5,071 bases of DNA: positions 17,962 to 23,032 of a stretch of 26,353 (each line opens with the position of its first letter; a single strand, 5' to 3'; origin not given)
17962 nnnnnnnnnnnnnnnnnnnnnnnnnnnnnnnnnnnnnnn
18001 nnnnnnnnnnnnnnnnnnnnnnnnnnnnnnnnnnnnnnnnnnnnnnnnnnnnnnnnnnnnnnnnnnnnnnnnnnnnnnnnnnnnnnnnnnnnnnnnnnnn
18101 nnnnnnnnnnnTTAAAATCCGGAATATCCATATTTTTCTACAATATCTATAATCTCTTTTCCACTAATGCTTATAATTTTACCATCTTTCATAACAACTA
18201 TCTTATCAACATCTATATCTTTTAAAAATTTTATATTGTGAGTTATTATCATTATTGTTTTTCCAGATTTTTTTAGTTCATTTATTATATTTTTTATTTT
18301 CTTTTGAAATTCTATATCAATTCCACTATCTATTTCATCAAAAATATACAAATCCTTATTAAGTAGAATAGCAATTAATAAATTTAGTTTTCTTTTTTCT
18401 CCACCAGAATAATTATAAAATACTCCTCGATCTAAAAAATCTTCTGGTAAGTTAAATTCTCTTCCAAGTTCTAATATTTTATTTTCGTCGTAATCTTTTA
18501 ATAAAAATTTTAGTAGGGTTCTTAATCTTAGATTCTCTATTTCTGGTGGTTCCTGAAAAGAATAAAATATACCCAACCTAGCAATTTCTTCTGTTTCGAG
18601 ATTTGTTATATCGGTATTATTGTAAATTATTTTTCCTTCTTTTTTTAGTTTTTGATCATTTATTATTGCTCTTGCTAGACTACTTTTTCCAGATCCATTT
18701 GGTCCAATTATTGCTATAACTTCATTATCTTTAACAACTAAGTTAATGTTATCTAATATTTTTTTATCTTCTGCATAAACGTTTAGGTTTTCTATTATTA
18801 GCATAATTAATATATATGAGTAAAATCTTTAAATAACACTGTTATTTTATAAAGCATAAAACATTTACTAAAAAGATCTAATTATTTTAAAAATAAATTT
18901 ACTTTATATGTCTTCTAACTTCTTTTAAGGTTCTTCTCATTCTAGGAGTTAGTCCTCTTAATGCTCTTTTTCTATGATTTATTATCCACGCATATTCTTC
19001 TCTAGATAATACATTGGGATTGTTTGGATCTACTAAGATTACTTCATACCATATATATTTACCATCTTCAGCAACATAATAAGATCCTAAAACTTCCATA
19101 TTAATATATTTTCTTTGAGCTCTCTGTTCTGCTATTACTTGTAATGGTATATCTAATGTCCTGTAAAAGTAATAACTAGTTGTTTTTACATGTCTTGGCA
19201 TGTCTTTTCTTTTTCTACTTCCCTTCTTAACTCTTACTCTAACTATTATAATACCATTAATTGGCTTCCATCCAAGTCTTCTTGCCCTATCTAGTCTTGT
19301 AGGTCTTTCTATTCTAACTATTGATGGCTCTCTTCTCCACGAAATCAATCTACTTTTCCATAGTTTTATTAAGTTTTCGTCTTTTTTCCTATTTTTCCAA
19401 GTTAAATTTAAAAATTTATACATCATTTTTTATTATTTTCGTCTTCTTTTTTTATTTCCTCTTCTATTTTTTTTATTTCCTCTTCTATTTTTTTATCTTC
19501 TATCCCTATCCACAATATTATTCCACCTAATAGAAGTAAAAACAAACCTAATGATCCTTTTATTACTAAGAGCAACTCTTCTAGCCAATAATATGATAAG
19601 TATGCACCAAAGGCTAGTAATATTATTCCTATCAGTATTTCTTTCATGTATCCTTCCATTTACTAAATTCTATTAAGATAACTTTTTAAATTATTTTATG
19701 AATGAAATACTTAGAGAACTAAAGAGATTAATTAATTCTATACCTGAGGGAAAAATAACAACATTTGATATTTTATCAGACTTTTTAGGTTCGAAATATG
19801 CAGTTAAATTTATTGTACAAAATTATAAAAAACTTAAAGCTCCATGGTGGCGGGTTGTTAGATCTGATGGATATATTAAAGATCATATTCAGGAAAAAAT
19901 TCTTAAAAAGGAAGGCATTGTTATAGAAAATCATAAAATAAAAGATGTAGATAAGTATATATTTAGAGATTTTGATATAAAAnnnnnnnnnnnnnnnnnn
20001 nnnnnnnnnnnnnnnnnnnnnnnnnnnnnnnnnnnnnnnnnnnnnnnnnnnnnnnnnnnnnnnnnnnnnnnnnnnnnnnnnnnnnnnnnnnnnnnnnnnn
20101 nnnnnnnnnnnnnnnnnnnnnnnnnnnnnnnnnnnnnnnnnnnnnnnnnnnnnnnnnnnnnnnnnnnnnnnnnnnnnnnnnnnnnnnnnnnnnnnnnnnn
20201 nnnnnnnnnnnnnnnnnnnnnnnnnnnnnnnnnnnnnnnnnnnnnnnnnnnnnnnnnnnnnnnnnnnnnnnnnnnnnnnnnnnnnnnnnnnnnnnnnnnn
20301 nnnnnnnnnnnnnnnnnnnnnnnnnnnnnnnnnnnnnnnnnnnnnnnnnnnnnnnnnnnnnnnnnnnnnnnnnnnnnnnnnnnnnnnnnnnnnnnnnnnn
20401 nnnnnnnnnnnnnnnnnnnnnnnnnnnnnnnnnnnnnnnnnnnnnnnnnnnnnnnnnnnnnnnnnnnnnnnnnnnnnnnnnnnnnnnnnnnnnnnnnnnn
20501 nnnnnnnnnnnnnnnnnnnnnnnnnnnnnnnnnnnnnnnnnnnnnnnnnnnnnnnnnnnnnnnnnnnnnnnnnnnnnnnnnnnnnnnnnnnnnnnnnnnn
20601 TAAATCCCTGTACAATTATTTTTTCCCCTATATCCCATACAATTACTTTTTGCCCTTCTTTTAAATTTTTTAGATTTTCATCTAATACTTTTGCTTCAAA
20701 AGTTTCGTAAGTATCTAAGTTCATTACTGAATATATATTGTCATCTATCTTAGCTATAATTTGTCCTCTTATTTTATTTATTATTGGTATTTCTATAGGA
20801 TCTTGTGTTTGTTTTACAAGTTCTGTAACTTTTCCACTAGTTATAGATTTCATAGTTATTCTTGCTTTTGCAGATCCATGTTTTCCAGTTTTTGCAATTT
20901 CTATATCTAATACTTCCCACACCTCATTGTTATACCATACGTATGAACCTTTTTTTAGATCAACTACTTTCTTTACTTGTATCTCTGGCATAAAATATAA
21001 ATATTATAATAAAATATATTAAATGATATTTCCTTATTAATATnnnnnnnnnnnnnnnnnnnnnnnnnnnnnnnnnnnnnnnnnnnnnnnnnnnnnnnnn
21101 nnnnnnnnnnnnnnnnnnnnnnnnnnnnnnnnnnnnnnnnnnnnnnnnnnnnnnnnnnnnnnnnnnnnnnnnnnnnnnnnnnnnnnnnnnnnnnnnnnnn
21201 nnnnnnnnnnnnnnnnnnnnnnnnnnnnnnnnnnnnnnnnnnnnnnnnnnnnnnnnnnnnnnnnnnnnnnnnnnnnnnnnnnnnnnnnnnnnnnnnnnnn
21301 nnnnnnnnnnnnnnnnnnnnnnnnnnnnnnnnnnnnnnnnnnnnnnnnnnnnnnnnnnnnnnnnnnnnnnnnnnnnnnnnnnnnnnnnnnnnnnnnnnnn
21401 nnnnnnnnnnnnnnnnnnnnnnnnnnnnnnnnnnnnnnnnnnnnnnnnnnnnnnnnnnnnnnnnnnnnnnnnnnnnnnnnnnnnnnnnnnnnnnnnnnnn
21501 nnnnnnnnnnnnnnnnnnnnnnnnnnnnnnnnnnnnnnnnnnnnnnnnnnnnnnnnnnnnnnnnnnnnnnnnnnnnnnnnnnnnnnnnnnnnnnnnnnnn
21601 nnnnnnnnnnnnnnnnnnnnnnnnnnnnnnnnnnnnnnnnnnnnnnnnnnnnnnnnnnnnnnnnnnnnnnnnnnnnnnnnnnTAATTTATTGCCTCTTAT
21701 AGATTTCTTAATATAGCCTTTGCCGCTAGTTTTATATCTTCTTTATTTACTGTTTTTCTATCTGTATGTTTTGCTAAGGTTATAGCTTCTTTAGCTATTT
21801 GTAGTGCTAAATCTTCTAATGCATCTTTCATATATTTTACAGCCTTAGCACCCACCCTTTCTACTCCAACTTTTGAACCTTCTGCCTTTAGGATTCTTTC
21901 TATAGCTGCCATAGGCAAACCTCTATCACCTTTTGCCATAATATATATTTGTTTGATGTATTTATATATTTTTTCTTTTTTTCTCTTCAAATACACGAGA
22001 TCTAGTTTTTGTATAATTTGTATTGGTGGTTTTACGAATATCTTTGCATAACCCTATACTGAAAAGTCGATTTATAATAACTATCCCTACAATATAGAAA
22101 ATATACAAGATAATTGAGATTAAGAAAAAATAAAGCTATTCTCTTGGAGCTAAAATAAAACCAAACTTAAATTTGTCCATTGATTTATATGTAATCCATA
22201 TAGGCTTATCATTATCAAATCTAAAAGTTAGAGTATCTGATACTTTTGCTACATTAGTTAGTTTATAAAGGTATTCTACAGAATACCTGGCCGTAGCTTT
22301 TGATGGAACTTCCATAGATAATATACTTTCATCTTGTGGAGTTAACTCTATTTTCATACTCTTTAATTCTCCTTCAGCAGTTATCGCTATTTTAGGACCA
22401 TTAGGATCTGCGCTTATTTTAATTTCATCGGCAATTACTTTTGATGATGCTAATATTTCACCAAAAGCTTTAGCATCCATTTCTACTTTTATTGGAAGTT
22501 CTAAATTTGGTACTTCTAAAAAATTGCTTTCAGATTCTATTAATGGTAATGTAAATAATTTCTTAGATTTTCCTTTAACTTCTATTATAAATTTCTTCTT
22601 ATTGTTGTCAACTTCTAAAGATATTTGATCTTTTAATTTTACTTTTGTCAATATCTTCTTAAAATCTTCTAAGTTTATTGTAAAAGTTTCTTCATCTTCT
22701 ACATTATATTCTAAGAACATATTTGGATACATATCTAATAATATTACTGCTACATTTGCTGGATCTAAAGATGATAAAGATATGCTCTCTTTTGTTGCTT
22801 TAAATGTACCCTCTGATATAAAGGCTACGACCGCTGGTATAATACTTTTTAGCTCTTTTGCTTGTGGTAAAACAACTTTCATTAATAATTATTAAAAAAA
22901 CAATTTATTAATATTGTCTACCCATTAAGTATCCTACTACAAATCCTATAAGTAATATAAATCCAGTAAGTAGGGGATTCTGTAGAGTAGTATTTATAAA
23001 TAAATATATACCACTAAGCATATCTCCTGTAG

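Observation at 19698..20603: Alkyltransferase-like (Cys replaced by Trp) domain fused to an endonuclease V domain with two metal-site substitutions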

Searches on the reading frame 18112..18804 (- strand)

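Call 33: search_protein_families(library=pfam, proteins=[window:18112-18804:-], max_evalue=0.001)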
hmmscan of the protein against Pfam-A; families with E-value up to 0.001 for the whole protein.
window:18112-18804:- (230 aa): 15 families
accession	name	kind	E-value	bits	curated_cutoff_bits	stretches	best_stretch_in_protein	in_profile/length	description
PF00005.33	ABC_tran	-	2.5e-22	80.4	25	1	17-157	1-134/137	ABC transporter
PF13304.12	AAA_21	-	1.8e-14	55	27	1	125-193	231-302/304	AAA domain, putative AbiEii toxin, Type IV TA system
PF02463.25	SMC_N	-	1.9e-12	47.5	40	1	25-208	22-216/220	RecF/RecN/SMC N terminal domain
PF13173.12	AAA_14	-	2.1e-05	25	27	1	27-75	2-48/129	AAA domain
PF01637.24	ATPase_2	-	3e-05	24.4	33.2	1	26-200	19-128/225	ATPase domain predominantly from Archaea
PF20720.3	nSTAND3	-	4.2e-05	23.7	27.2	1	18-68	8-56/155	Novel STAND NTPase 3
PF01935.23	DUF87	-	0.00016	22.3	23.2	0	30-60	26-56/220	Helicase HerA, central domain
PF13166.12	AAA_13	-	0.00016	21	36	0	32-68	21-57/713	AAA domain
PF02562.22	PhoH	-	0.00018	21.5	27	0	18-60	14-53/205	PhoH-like protein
PF13476.12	AAA_23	-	0.00021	22.4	27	0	2-47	2-39/201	AAA domain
PF00270.35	DEAD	-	0.00029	21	26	0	147-185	115-155/167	DEAD/DEAH box helicase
PF13401.12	AAA_22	-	0.00033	21.4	27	0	27-188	5-123/130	AAA domain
PF00004.35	AAA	-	0.00035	21.5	21.2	0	32-186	3-105/131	ATPase family associated with various cellular activities (AAA)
PF00158.32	Sigma54_activat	-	0.00076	19.6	20.2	0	14-66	9-61/168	Sigma-54 interaction domain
PF25199.1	nSTAND_NTPase5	-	0.00095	19.5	34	0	14-75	26-91/145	Novel STAND NTPase 5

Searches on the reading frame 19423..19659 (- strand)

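Call 33: search_protein_families(library=pfam, proteins=[window:19423-19659:-], max_evalue=0.001)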
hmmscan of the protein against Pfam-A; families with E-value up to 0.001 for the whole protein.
window:19423-19659:- (78 aa): 1 family
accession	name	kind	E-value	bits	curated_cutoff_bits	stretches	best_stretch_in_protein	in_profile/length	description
PF11381.13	DUF3185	-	0.0008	19.8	25.3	0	9-24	2-17/59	Protein of unknown function (DUF3185)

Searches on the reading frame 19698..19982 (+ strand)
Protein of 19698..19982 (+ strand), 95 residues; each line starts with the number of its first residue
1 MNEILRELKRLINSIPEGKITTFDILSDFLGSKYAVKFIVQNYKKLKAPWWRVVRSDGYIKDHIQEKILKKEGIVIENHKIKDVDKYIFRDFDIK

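Call 43: search_solved_structures(query=A2, max_evalue=1, show_alignments=5)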
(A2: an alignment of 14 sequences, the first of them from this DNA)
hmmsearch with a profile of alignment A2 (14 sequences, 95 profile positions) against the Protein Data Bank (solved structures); distinct sequences matched with E-value up to 1: 17.
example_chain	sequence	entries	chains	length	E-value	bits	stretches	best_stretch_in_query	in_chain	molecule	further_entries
2kif_A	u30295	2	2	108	5.4e-15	58.5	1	4-91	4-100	O6-methylguanine-DNA methyltransferase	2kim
3gva_A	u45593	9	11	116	4.4e-14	55.6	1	2-90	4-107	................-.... protein 1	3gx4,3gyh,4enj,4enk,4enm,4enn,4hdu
6ga0_A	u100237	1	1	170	8.5e-06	29.1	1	11-80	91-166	Methylated-DNA--protein-cysteine methyltransferase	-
5llq_A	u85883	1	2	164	2.2e-05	27.7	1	11-76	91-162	Methylated-DNA--protein-cysteine methyltransferase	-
8aes_A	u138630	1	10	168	3e-05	27.3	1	11-80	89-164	Methylated-DNA--protein-cysteine methyltransferase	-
4zyh_A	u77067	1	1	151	4.2e-05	26.8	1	11-76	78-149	Methylated-DNA--protein-cysteine methyltransferase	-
4zyg_A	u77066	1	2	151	7.2e-05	26.1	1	11-76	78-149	Methylated-DNA--protein-cysteine methyltransferase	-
4zye_A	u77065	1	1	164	9.4e-05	25.7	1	11-76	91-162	Methylated-DNA--protein-cysteine methyltransferase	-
4zyd_A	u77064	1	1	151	9.5e-05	25.7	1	11-76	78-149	Methylated-DNA--protein-cysteine methyltransferase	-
1sfe_A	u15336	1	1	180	0.00071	22.9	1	8-62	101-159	ADA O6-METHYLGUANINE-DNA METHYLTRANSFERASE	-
1yfh_A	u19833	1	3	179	0.083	16.3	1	6-63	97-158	Methylated-DNA--protein-cysteine methyltransferase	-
1qnt_A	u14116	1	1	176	0.088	16.2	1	6-63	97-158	METHYLATED-DNA--PROTEIN-CYSTEINE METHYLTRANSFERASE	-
1t39_A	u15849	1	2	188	0.1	16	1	6-63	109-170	Methylated-DNA--protein-cysteine methyltransferase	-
1eh6_A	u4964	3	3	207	0.11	15.9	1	6-63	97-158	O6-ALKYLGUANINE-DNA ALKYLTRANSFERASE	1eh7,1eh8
1t38_A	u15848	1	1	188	0.14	15.5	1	6-63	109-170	Methylated-DNA--protein-cysteine methyltransferase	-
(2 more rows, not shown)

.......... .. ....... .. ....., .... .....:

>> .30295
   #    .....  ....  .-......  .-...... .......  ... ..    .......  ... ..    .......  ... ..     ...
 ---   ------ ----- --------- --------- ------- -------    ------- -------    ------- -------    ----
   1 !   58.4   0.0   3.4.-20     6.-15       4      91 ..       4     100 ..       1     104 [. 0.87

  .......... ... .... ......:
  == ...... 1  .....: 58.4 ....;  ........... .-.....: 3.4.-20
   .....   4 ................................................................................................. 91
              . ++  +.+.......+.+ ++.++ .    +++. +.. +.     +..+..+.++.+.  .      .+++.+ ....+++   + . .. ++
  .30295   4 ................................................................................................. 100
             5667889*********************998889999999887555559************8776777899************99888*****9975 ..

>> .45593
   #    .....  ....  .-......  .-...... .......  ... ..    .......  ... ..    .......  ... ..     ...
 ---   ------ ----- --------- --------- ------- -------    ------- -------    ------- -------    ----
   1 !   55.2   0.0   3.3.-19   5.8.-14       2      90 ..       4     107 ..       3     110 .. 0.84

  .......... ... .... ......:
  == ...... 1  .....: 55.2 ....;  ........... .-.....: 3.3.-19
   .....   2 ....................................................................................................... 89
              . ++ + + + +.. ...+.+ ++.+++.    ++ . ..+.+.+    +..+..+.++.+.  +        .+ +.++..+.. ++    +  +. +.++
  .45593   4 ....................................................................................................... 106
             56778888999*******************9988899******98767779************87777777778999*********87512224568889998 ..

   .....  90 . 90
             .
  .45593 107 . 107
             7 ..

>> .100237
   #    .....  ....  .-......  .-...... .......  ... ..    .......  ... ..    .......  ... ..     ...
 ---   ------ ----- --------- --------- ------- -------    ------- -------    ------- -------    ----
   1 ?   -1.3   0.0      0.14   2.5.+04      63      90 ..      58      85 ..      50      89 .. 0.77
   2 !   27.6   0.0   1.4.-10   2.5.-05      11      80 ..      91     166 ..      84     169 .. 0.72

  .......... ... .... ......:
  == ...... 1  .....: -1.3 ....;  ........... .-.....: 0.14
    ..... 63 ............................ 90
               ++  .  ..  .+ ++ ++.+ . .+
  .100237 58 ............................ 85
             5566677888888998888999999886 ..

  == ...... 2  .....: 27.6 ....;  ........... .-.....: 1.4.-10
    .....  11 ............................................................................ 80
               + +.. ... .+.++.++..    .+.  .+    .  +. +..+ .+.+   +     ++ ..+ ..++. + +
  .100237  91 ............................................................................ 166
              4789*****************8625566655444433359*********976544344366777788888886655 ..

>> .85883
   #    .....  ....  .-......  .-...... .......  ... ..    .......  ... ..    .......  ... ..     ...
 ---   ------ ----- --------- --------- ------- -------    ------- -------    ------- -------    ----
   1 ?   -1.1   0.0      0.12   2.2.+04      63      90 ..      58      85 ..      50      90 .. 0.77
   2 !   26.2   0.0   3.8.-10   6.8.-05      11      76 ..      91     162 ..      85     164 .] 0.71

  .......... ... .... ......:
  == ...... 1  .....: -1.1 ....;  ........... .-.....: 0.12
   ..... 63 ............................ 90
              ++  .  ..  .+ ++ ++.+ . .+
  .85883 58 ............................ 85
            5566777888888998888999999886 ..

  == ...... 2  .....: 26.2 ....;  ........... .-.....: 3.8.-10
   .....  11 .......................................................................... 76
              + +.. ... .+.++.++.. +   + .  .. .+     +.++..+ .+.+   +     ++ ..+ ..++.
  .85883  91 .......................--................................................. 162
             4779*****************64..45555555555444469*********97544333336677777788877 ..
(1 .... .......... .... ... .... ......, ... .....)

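Call 52: find_homologous_proteins(query=A2, max_evalue=0.001)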
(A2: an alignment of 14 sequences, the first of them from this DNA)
Query A2 (14 sequences) (95 aa, profile of the alignment): 329 proteins with E <= 0.001 among 3761 candidates; the best 120 are listed.
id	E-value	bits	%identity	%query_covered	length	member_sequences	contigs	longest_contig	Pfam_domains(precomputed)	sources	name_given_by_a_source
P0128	3.8e-33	131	56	100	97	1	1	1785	PF01035.27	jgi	-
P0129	2.8e-17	80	29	95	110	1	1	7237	PF01035.27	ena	-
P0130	2.2e-16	78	34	86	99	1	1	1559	PF01035.27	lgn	-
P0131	7.9e-16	76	43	66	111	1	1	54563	PF01035.27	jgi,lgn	-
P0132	1.9e-15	75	36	97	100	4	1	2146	PF01035.27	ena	-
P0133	2.8e-15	74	34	83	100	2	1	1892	PF01035.27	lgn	-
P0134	4.2e-15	73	33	86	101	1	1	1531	PF01035.27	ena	-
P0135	6.1e-15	73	37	84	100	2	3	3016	PF01035.27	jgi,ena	-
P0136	7.8e-15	73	40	85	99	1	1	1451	PF01035.27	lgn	-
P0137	1.2e-14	72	30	95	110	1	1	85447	PF01035.27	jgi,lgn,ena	-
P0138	2.2e-14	71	32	95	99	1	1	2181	PF01035.27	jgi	jgi:methylated-DNA-[protein]-cysteine S-methyltransferase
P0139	2.6e-14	71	36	84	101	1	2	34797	PF01035.27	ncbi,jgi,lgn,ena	-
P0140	2.9e-14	71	33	95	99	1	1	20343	PF01035.27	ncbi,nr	ncbi:Methylated-DNA--protein-cysteine methyltransferase [uncultured archaeon]|nr:Methylated-DNA--pro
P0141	3.0e-14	71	38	83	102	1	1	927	PF01035.27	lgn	-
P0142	4.1e-14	70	35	85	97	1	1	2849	PF01035.27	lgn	-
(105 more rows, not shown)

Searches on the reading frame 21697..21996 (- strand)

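Call 33: search_protein_families(library=pfam, proteins=[window:21697-21996:-], max_evalue=0.001)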
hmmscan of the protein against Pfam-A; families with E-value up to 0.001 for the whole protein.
window:21697-21996:- (99 aa): 4 families
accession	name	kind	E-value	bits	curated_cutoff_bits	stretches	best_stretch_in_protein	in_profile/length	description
PF00808.29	CBFD_NFYB_HMF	-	1.8e-14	54.2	21.4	1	26-91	2-64/65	Histone-like transcription factor (CBF/NF-Y) and archaeal histone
PF00125.30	Histone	-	4.4e-11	43.5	26.4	1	24-93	50-120/122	Core histone H2A/H2B/H3/H4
PF15511.12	CENP-T_C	-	1e-05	26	28.1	1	27-90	8-72/108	Centromere kinetochore component CENP-T histone fold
PF15630.12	CENP-S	-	0.00012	22.9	28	1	31-93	10-71/76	CENP-S protein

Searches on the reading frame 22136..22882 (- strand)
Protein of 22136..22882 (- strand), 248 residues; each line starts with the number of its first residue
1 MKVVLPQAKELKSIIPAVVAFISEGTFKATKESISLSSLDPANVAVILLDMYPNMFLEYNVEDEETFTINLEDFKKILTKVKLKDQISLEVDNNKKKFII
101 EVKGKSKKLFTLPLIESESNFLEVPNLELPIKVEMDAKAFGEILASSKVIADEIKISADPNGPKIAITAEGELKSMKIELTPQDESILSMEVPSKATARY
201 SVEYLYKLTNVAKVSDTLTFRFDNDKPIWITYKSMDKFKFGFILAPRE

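Call 33: search_protein_families(library=pfam, proteins=[window:22136-22882:-], max_evalue=0.001)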
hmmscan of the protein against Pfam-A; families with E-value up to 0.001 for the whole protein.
window:22136-22882:- (248 aa): 3 families
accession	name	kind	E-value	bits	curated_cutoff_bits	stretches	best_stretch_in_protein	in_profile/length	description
PF00705.23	PCNA_N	-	1.5e-10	41.3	20.3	1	5-108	6-111/127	Proliferating cell nuclear antigen, N-terminal domain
PF02144.21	Rad1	-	1.2e-09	38.1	24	1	4-224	5-247/257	Repair protein Rad1/Rec1/Rad17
PF02747.20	PCNA_C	-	2.2e-08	34.8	23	1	124-246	2-127/128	Proliferating cell nuclear antigen, C-terminal domain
